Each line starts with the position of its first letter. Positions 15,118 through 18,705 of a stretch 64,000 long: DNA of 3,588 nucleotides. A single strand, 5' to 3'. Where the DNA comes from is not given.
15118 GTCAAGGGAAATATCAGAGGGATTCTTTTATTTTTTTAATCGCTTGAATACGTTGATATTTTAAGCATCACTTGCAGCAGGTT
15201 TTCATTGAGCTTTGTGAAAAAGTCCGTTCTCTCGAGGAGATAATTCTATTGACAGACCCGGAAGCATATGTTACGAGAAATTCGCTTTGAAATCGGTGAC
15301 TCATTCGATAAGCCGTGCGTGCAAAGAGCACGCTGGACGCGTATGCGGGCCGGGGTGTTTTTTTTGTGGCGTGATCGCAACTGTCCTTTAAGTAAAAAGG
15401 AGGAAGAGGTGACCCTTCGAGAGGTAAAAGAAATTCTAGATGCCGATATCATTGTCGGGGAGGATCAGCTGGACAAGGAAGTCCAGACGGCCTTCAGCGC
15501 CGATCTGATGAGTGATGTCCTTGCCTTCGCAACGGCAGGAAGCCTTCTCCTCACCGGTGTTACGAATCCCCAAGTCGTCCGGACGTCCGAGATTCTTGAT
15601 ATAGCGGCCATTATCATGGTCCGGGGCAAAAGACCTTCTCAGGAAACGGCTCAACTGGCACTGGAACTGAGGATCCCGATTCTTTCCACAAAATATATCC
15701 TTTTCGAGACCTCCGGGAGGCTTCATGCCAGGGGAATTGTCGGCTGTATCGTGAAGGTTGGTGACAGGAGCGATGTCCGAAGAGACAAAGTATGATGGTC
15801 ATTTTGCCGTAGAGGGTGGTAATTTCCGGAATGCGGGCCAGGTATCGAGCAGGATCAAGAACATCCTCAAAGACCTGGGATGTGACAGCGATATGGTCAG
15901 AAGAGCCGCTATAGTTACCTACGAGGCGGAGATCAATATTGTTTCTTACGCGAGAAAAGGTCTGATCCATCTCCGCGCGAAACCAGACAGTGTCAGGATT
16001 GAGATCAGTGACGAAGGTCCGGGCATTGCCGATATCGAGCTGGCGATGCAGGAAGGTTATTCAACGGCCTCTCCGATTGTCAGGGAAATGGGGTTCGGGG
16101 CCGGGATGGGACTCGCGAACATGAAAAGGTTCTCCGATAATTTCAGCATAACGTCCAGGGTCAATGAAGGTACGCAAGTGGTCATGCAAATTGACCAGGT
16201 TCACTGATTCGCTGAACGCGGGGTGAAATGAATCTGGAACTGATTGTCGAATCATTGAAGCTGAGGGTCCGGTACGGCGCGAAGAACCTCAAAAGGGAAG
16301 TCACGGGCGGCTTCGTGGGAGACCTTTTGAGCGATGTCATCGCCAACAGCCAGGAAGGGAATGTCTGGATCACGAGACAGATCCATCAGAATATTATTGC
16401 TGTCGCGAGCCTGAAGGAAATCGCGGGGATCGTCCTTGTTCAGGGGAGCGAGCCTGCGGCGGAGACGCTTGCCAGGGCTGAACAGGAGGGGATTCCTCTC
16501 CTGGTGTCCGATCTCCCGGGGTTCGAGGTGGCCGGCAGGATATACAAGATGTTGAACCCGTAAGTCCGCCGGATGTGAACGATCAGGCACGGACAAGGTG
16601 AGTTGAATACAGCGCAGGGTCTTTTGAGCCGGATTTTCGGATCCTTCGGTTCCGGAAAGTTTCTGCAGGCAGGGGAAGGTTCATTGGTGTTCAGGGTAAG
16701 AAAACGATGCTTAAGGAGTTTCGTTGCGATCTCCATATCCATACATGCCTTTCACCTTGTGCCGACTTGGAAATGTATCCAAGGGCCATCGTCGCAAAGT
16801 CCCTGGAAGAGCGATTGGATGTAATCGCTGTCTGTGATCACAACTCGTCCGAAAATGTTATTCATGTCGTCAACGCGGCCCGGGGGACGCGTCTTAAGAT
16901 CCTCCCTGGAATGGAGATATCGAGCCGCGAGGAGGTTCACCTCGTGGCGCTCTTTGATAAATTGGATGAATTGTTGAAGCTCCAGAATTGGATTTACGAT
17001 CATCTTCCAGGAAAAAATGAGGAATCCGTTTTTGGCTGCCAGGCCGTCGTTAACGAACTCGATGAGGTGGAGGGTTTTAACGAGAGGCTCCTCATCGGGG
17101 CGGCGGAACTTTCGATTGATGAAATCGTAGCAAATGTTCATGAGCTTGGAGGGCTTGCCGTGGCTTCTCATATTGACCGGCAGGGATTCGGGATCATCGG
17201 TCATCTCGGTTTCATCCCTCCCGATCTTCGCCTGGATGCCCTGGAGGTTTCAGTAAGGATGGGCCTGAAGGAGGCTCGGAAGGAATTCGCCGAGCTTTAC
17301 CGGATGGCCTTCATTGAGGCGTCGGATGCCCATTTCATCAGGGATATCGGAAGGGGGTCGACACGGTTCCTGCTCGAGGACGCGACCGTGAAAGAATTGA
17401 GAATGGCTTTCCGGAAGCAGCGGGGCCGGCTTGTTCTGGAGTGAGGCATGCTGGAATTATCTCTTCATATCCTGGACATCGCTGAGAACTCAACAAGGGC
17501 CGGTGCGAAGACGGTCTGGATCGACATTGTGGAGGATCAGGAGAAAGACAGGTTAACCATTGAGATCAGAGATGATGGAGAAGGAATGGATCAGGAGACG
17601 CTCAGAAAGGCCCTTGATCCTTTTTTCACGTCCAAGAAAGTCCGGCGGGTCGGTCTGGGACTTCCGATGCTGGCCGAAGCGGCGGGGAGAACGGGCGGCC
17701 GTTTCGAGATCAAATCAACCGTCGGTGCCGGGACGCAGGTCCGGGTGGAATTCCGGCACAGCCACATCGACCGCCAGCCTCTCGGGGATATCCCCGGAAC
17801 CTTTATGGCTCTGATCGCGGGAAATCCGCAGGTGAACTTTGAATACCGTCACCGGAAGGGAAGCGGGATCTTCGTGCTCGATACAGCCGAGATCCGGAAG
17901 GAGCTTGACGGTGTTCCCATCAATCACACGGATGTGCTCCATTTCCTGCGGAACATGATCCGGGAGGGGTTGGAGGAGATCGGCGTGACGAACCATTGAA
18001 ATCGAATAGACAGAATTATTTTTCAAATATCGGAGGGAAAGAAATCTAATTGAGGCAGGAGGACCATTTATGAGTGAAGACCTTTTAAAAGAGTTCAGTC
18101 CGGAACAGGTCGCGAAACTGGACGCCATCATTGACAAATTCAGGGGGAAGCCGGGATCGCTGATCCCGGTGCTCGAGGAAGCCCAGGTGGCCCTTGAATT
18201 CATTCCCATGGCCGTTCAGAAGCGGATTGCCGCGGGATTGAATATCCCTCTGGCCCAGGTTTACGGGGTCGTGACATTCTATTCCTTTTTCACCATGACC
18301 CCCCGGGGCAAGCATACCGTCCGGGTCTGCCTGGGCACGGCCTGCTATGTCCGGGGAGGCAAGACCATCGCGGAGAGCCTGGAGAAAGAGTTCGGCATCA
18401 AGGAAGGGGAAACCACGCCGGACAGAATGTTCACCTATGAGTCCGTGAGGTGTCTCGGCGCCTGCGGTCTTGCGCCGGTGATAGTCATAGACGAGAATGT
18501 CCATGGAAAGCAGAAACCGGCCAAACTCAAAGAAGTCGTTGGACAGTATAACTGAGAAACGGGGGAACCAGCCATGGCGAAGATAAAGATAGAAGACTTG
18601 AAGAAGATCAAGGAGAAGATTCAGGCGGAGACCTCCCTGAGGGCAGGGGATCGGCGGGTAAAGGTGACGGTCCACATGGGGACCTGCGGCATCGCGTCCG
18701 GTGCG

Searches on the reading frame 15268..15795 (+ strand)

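Call 5: search_protein_families(library=pfam, proteins=[window:15268-15795:+])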
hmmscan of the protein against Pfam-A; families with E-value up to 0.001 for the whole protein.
window:15268-15795:+ (175 aa): 2 families
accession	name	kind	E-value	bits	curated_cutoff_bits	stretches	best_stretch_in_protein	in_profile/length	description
PF07085.17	DRTGG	-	2.3e-09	37.5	25.2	1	52-153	1-103/105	DRTGG domain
PF07905.16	PucR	-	0.00028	21.6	33.5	0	58-142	9-102/118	Purine catabolism regulatory protein-like family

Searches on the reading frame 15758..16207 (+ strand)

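Call 5: search_protein_families(library=pfam, proteins=[window:15758-16207:+])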
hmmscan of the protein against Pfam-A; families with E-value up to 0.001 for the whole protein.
window:15758-16207:+ (149 aa): 2 families
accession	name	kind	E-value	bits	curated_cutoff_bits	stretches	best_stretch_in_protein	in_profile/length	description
PF13581.12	HATPase_c_2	-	1.2e-12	48.4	27.4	1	26-144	8-126/127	Histidine kinase-like ATPase domain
PF02518.31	HATPase_c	-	1.9e-10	41.6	26.4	1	59-146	15-108/111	Histidine kinase-, DNA gyrase B-, and HSP90-like ATPase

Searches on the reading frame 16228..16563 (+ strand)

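Call 5: search_protein_families(library=pfam, proteins=[window:16228-16563:+])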
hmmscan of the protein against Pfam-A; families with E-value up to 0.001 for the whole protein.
window:16228-16563:+ (111 aa): 1 family
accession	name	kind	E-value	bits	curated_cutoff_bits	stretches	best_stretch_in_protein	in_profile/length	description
PF07085.17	DRTGG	-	7.6e-07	29.4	25.2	1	6-107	2-104/105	DRTGG domain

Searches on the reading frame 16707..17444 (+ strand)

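Call 5: search_protein_families(library=pfam, proteins=[window:16707-17444:+])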
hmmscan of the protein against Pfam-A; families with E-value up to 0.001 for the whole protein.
window:16707-17444:+ (245 aa): 2 families
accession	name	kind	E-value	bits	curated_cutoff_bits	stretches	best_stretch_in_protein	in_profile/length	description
PF02811.25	PHP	-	4.7e-08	34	26.4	1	8-92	1-91/164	PHP domain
PF13263.12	PHP_C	-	1.7e-07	31.1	21.3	1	192-238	8-54/56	PHP-associated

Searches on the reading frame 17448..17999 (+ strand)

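Call 5: search_protein_families(library=pfam, proteins=[window:17448-17999:+])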
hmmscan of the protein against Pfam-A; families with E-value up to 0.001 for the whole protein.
window:17448-17999:+ (183 aa): 3 families
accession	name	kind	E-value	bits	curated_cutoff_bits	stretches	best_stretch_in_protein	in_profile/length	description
PF02518.31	HATPase_c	-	1.3e-15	58.3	26.4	1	8-103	10-108/111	Histidine kinase-, DNA gyrase B-, and HSP90-like ATPase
PF13589.12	HATPase_c_3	-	4.3e-09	37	25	1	8-67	7-64/137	Histidine kinase-, DNA gyrase B-, and HSP90-like ATPase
PF13581.12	HATPase_c_2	-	0.00091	19.7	27.4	0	30-100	61-125/127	Histidine kinase-like ATPase domain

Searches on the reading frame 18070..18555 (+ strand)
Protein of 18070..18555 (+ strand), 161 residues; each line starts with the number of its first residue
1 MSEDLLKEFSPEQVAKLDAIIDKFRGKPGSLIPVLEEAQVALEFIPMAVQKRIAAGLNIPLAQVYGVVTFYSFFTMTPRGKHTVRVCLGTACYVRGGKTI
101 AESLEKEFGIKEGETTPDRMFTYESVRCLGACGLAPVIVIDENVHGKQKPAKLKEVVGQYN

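Call 5: search_protein_families(library=pfam, proteins=[window:18070-18555:+])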
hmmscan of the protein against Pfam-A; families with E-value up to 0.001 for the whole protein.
window:18070-18555:+ (161 aa): 1 family
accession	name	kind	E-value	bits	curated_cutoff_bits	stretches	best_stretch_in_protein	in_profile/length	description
PF01257.25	2Fe-2S_thioredx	-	1.6e-49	167.9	24.8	1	18-160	2-144/145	Thioredoxin-like [2Fe-2S] ferredoxin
